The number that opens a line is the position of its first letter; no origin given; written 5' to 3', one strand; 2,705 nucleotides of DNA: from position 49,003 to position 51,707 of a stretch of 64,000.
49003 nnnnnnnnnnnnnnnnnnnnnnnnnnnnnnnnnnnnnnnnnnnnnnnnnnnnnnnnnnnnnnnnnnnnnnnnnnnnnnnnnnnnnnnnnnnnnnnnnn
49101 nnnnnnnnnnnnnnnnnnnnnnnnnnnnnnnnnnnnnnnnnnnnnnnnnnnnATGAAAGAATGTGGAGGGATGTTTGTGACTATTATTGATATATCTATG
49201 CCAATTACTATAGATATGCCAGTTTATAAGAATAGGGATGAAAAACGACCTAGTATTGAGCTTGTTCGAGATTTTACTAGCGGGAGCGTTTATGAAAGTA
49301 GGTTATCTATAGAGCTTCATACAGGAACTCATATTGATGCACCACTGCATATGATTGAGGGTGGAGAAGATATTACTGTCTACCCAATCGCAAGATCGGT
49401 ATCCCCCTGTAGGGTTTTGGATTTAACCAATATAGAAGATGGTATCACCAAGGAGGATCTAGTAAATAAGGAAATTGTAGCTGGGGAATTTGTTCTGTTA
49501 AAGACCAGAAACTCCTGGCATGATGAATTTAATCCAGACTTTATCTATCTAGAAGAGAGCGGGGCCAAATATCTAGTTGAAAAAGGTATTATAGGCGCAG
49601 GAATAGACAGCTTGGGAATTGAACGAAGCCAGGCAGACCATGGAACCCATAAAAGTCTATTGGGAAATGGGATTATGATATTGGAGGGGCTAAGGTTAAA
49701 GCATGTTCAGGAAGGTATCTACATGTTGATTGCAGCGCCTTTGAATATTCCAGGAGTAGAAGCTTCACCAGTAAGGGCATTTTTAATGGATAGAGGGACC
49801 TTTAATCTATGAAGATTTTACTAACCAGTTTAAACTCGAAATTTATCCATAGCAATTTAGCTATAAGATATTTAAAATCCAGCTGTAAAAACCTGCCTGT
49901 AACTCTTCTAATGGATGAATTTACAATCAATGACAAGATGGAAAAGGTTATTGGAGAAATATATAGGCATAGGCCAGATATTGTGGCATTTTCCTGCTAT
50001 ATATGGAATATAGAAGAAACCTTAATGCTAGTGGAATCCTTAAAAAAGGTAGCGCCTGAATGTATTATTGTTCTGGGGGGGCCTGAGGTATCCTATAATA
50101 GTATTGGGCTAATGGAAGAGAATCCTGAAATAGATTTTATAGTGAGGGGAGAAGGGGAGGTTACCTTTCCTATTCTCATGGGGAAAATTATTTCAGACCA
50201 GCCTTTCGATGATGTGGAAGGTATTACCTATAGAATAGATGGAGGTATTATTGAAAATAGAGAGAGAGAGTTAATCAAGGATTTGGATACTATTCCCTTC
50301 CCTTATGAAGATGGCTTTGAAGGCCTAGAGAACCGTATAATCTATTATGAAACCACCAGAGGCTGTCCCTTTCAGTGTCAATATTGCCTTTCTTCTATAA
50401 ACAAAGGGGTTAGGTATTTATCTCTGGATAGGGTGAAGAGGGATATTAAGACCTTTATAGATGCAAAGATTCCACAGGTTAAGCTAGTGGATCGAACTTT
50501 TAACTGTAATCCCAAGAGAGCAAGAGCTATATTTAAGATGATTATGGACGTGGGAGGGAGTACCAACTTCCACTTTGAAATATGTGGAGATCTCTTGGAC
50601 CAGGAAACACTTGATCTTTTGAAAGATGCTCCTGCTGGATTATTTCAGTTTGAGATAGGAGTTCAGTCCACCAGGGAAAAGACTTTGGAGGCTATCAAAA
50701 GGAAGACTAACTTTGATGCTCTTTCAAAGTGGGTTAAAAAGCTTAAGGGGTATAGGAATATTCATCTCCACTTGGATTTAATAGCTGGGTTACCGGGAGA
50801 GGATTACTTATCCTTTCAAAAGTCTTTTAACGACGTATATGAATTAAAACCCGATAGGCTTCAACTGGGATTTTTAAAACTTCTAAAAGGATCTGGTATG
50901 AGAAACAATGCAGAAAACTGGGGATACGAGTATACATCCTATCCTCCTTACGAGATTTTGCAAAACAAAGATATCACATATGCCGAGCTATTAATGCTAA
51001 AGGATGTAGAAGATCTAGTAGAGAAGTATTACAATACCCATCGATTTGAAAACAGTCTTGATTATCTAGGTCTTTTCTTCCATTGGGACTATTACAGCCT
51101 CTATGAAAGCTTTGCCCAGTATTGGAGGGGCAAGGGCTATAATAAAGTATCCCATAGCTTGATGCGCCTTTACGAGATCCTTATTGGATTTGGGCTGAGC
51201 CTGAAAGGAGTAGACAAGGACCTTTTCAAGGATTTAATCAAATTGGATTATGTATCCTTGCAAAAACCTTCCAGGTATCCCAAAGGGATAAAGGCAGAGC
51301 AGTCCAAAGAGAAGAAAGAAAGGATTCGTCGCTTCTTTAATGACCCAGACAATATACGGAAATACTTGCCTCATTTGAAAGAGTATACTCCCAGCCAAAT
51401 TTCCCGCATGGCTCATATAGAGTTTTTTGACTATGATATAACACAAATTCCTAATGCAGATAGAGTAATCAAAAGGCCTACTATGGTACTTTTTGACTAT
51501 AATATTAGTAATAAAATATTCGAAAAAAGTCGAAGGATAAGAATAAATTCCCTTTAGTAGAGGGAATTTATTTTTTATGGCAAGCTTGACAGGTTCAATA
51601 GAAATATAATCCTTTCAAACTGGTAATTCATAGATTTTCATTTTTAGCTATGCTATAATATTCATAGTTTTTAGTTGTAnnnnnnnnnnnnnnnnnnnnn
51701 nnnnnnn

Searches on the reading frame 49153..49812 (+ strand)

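Call 41: search_protein_families(library=pfam, proteins=[window:49153-49812:+], max_evalue=0.001)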
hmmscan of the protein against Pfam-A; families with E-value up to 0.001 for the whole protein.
window:49153-49812:+ (219 aa): 1 family
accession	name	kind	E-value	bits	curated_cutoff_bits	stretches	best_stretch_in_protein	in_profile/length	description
PF04199.19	Cyclase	-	6.7e-25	88.4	23.1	1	12-157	1-141/142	Putative cyclase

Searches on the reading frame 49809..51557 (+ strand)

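Call 41: search_protein_families(library=pfam, proteins=[window:49809-51557:+], max_evalue=0.001)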
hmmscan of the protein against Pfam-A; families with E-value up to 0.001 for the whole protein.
window:49809-51557:+ (582 aa): 3 families
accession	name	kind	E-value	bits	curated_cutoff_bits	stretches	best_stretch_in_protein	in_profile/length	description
PF13311.11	DUF4080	-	1.8e-53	182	22.9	1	369-562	1-188/188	Protein of unknown function (DUF4080)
PF04055.27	Radical_SAM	-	6e-21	75.8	29.5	1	180-341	1-164/166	Radical SAM superfamily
PF02310.24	B12-binding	-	1e-20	74.2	32.1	1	9-123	7-120/121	B12 binding domain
